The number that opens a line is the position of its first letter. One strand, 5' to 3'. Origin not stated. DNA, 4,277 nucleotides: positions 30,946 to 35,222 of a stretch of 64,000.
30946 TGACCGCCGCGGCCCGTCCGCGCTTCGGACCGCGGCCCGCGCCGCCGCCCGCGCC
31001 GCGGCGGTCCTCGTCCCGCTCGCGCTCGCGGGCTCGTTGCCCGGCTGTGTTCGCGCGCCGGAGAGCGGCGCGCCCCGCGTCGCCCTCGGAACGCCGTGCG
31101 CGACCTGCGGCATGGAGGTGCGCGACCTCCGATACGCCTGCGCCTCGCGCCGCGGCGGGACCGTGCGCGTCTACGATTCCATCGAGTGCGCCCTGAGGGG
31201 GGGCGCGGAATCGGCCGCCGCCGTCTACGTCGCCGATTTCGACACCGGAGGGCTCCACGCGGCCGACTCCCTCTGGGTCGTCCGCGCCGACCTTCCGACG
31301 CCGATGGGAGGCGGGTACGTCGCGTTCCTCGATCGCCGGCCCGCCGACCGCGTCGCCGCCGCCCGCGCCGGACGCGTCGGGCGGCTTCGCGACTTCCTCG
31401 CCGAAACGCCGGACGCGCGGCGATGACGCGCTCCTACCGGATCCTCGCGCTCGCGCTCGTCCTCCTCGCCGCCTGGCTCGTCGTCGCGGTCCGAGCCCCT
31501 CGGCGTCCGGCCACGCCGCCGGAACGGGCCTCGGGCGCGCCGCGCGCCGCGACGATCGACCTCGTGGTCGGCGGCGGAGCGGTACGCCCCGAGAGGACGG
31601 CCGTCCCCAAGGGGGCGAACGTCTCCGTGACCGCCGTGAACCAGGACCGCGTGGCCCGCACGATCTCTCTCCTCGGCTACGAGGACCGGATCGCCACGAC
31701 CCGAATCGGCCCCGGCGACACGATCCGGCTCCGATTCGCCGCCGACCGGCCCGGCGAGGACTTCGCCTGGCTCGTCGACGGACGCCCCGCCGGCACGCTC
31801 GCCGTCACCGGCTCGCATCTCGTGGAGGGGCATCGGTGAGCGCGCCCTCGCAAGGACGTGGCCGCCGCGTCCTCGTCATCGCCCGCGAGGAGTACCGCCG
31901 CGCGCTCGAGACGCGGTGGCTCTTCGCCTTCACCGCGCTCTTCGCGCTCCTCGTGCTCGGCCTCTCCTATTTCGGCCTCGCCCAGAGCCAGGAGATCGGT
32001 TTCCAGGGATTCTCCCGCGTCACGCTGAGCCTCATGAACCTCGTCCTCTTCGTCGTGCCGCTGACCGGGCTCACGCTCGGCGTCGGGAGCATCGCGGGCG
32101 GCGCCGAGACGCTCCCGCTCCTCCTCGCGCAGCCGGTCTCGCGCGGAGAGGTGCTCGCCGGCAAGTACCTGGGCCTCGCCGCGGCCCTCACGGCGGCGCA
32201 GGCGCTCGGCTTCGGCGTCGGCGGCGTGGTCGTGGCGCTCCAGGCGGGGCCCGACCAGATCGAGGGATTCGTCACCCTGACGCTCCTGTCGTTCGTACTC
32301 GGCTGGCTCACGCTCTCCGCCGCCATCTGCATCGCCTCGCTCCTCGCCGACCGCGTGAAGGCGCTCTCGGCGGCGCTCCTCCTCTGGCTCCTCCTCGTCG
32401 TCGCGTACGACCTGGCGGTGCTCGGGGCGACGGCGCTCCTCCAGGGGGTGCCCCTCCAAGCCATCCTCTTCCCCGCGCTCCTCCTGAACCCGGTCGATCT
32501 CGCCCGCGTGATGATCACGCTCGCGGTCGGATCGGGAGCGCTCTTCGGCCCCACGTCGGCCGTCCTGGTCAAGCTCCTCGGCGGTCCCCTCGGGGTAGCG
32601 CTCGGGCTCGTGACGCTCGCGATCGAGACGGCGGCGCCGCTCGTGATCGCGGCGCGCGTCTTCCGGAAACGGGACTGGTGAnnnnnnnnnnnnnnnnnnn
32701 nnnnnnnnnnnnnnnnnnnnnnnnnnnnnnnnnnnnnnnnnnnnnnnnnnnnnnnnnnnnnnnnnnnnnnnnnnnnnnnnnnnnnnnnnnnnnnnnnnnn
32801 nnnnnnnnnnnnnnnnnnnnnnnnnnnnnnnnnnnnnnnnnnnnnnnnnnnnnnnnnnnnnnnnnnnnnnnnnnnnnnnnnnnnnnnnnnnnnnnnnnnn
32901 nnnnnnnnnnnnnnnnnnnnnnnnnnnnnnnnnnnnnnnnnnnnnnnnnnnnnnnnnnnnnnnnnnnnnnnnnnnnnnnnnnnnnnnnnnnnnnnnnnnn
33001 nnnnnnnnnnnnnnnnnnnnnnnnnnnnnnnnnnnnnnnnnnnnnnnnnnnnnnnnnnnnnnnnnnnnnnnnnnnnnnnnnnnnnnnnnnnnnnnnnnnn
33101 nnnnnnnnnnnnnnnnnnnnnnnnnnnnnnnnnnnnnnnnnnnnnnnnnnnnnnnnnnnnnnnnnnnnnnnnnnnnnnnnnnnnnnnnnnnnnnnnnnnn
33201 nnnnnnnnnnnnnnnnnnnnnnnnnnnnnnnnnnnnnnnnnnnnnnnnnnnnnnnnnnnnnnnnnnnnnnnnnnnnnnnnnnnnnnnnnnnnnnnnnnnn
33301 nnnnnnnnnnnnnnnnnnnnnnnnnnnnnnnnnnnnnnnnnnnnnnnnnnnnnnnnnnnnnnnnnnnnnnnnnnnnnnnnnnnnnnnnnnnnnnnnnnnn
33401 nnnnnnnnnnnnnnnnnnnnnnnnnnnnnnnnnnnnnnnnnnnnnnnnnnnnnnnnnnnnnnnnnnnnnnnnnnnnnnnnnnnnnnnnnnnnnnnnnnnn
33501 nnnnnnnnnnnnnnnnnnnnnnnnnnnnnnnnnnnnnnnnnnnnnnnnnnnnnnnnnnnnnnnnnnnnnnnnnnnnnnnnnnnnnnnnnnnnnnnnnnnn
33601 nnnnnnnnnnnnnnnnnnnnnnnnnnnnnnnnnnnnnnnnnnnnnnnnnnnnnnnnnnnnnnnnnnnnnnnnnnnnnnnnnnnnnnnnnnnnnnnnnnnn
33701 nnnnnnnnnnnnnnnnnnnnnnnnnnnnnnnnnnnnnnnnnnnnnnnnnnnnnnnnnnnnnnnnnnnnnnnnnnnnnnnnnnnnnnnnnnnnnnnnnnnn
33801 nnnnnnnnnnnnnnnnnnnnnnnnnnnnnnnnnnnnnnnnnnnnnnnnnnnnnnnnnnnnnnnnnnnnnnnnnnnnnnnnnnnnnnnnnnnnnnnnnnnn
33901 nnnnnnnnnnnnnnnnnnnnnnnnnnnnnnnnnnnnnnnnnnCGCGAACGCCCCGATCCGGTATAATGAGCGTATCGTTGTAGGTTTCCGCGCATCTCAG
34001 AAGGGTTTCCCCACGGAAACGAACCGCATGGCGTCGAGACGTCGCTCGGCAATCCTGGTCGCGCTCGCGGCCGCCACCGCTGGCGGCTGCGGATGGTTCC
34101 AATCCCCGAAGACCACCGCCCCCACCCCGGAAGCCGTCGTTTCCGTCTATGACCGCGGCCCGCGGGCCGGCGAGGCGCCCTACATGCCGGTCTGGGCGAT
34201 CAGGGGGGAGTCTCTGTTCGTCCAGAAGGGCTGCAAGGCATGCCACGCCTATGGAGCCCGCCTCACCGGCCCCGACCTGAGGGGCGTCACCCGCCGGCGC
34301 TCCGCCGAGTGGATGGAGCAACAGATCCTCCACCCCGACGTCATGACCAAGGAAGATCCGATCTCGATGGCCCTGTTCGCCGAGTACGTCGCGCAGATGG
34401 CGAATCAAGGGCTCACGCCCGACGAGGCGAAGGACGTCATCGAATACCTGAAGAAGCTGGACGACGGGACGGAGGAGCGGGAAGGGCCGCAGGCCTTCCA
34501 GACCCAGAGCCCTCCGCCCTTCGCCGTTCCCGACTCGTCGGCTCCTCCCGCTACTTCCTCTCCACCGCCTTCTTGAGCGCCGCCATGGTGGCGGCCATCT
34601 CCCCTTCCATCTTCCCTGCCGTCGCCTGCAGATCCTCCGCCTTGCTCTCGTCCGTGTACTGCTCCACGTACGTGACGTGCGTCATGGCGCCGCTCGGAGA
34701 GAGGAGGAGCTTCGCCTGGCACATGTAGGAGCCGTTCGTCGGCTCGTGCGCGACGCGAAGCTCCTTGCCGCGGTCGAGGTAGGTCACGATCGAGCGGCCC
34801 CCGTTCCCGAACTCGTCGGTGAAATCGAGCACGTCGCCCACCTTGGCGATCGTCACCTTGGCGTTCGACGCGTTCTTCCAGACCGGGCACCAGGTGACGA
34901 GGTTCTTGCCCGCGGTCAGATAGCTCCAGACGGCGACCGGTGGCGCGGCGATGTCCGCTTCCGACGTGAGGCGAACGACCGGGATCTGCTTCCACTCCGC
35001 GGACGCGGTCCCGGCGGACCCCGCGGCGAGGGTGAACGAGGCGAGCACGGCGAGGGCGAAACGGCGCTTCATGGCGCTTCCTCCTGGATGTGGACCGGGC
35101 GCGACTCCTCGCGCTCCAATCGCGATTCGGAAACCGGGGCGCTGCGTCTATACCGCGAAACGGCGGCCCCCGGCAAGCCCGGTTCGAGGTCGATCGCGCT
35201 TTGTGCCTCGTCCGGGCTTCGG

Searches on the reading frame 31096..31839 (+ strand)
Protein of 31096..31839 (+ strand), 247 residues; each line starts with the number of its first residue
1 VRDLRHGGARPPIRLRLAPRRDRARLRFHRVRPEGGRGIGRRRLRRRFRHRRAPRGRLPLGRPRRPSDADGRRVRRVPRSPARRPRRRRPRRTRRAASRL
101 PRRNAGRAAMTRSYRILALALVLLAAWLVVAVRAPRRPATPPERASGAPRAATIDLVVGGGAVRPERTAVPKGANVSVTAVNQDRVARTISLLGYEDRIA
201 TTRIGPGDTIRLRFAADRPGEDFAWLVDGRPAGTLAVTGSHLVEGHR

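Call 19: search_protein_families(library=pfam, proteims=[], proteins=[window:31096-31839:+])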
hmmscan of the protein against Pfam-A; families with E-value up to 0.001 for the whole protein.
window:31096-31839:+ (247 aa): 2 families
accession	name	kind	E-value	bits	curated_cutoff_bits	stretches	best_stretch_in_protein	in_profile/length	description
PF13473.12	Cupredoxin_1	-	1.2e-05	25.7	27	1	122-221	3-87/104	Cupredoxin-like domain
PF13567.11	DUF4131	-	0.00089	19.4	31.6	0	111-219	27-133/165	Domain of unknown function (DUF4131)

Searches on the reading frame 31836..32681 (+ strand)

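Call 19: search_protein_families(library=pfam, proteims=[], proteins=[window:31836-32681:+])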
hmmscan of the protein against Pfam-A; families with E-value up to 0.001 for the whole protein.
window:31836-32681:+ (281 aa): 1 family
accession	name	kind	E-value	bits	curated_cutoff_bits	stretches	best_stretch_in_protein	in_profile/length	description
PF12679.13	ABC2_membrane_2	-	9e-25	87.9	27.2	1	14-281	2-283/283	ABC-2 family transporter protein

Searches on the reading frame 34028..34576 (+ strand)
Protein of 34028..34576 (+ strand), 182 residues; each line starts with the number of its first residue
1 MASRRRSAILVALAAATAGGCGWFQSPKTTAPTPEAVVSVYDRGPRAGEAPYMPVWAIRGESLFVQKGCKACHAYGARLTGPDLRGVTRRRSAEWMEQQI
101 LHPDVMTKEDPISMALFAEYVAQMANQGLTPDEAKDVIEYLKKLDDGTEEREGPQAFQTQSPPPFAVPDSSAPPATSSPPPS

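Call 19: search_protein_families(library=pfam, proteims=[], proteins=[window:34028-34576:+])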
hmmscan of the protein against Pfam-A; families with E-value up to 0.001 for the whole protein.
window:34028-34576:+ (182 aa): 3 families
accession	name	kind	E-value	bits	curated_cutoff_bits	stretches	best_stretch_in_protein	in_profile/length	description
PF00034.26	Cytochrom_C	-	1.8e-11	45.7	21.3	1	59-144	3-89/90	Cytochrome c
PF02433.20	FixO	-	4.6e-06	26.7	29.6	0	75-110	97-132/219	Cytochrome C oxidase, mono-heme subunit/FixO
PF13442.11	Cytochrome_CBB3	-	0.00087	20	27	0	59-141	5-68/68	Cytochrome C oxidase, cbb3-type, subunit III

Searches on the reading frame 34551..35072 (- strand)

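Call 19: search_protein_families(library=pfam, proteims=[], proteins=[window:34551-35072:-])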
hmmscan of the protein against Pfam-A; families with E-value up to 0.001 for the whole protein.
window:34551-35072:- (173 aa): 2 families
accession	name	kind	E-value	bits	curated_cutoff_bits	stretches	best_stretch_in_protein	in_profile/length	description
PF10604.15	Polyketide_cyc2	-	6.6e-08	33.4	27.4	1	33-171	2-142/142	Polyketide cyclase / dehydrase and lipid transport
PF08327.17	AHSA1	-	0.00011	22.9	22.1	1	43-171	2-125/125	Activator of Hsp90 ATPase homolog 1-like protein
